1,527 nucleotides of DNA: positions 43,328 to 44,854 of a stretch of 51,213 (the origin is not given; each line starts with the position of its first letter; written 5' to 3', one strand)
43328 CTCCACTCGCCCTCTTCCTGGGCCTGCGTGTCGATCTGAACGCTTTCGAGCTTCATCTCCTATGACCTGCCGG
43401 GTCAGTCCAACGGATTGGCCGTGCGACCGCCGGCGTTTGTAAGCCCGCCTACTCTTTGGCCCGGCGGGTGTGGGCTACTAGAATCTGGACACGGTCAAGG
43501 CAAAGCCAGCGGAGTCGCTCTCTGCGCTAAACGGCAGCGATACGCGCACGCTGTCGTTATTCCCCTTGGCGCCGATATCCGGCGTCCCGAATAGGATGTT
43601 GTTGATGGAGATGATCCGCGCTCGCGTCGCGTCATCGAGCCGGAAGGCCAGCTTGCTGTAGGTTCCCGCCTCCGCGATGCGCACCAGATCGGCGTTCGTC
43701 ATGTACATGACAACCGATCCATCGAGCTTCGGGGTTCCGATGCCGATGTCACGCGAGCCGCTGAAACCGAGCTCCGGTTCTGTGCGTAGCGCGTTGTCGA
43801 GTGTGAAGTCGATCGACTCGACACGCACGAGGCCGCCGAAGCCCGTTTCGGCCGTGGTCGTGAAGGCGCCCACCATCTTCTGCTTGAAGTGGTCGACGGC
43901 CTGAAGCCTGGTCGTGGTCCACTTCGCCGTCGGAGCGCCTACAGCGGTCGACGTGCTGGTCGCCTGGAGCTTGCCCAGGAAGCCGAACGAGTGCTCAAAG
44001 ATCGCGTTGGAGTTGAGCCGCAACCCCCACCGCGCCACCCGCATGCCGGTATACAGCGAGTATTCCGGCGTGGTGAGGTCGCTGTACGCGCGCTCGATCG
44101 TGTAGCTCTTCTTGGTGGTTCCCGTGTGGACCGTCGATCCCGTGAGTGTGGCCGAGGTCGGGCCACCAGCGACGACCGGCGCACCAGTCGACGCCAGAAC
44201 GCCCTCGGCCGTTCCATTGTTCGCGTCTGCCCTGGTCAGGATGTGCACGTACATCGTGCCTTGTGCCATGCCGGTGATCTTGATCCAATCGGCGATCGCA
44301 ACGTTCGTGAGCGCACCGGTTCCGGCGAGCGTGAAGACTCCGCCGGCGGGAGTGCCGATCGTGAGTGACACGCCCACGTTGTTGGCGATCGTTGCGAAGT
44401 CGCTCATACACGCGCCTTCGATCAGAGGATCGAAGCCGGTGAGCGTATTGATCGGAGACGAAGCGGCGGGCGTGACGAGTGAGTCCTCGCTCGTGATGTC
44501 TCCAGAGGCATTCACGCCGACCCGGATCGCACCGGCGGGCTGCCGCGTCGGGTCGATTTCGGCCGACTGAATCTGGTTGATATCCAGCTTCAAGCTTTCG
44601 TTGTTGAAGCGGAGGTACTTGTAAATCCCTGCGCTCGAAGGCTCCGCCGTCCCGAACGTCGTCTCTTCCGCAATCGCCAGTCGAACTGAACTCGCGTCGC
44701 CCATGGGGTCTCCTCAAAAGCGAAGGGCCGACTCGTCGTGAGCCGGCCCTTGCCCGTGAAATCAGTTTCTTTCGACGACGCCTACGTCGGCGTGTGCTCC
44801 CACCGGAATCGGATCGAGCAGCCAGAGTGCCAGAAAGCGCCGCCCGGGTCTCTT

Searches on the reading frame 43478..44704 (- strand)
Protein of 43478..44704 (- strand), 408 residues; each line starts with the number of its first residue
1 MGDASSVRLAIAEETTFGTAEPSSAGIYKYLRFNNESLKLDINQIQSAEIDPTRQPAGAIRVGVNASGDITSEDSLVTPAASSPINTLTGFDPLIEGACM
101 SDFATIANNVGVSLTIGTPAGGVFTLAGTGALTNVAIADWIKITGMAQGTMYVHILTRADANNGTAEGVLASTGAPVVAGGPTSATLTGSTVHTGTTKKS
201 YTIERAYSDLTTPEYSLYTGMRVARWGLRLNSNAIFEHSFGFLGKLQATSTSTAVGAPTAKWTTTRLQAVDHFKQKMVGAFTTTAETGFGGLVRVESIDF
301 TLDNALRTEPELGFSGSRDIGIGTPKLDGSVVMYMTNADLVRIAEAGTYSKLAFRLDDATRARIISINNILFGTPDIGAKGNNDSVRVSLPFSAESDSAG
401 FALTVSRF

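Call 80: search_dna_similar(query=window:43478-44704:-, collection=phages, mode=protein, max_rows=15, max_evalue=0.00001)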
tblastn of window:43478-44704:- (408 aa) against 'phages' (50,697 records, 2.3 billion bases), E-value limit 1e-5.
Records with a match: 29; places in all: 29; records where one place covers at least 80% of the query: 12.
Best place of each record, by identity: <60% 29.
By first word of the organism name: Pseudomonas 13; Xanthomonas 5; Dinoroseobacter 3; Stenotrophomonas 2; Caudoviricetes 2; Variovorax 2; Pseudanabaena 1; Vibrio 1.
By host as written in the record: Pseudomonas aeruginosa 4; Pseudomonas aeruginosa PA14 4; Dinoroseobacter shibae DFL12T 2; Xanthomonas arboricola pv. juglandis IVIA 1317-1a 2; Stenotrophomonas maltophilia SM102 2; - 2; Pseudomonas sp. PA14 2; Xanthomonas translucens pv. translucens (DSM 18974) 2; and 9 more.
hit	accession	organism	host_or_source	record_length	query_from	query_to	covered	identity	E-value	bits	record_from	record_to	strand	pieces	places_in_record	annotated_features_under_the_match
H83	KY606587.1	Dinoroseobacter phage vB_DshS-R5C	Dinoroseobacter shibae DFL12T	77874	1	407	100%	29.4%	3e-21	102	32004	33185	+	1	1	putative major tail structural protein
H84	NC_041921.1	Dinoroseobacter phage vB_DshS-R5C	Dinoroseobacter shibae DFL12T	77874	1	407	100%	29.4%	3e-21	102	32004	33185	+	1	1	putative major tail structural protein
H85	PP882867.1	Dinoroseobacter phage vB_DshS_R26L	Dinoroseobacter shibae DFL12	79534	1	407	100%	28.9%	4e-20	99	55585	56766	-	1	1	tail tube protein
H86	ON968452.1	Pseudanabaena phage Pan1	Pseudanabaena sp.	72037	1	408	100%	28.3%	4e-17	90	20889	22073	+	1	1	tail tube protein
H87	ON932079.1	Xanthomonas phage vB_Xar_IVIA-DoCa5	Xanthomonas arboricola pv. juglandis ...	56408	1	398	98%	25.8%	1e-8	63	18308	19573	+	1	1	putative major tail structural protein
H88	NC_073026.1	Xanthomonas phage vB_Xar_IVIA-DoCa5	Xanthomonas arboricola pv. juglandis ...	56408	1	398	98%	25.8%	1e-8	63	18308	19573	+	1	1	putative major tail structural protein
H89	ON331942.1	Stenotrophomonas phage vB_Sm_QDWS359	Stenotrophomonas maltophilia SM102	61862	1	398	98%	25.3%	4e-10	68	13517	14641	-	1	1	major tail structural protein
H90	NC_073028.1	Stenotrophomonas phage vB_Sm_QDWS359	Stenotrophomonas maltophilia SM102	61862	1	398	98%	25.3%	4e-10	68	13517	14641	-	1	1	major tail structural protein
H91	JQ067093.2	Pseudomonas phage PaMx74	Pseudomonas aeruginosa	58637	1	398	98%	24.8%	8e-11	70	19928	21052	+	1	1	putative major tail structural protein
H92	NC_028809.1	Pseudomonas phage PaMx74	Pseudomonas aeruginosa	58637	1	398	98%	24.8%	8e-11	70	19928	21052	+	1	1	minor tail protein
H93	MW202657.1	Caudoviricetes sp.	Manatee Spring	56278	1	394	97%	24.9%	9e-7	57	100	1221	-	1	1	putative major tail structural protein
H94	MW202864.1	Caudoviricetes sp.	Manatee Spring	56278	1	394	97%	24.9%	9e-7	57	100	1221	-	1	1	putative major tail structural protein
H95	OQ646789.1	Pseudomonas phage PA_LZ02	Pseudomonas aeruginosa PAO1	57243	201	398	49%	28.1%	9e-8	61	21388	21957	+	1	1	tail subunit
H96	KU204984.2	Pseudomonas phage AAT-1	Pseudomonas aeruginosa PA14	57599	201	398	49%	28.1%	1e-7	60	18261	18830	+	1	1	major tail structural protein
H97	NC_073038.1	Pseudomonas phage AAT-1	Pseudomonas aeruginosa PA14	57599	201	398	49%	28.1%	1e-7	60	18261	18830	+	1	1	major tail structural protein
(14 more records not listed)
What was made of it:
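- The tail-tube protein matches only phages of Gram-negative hosts (call 80).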
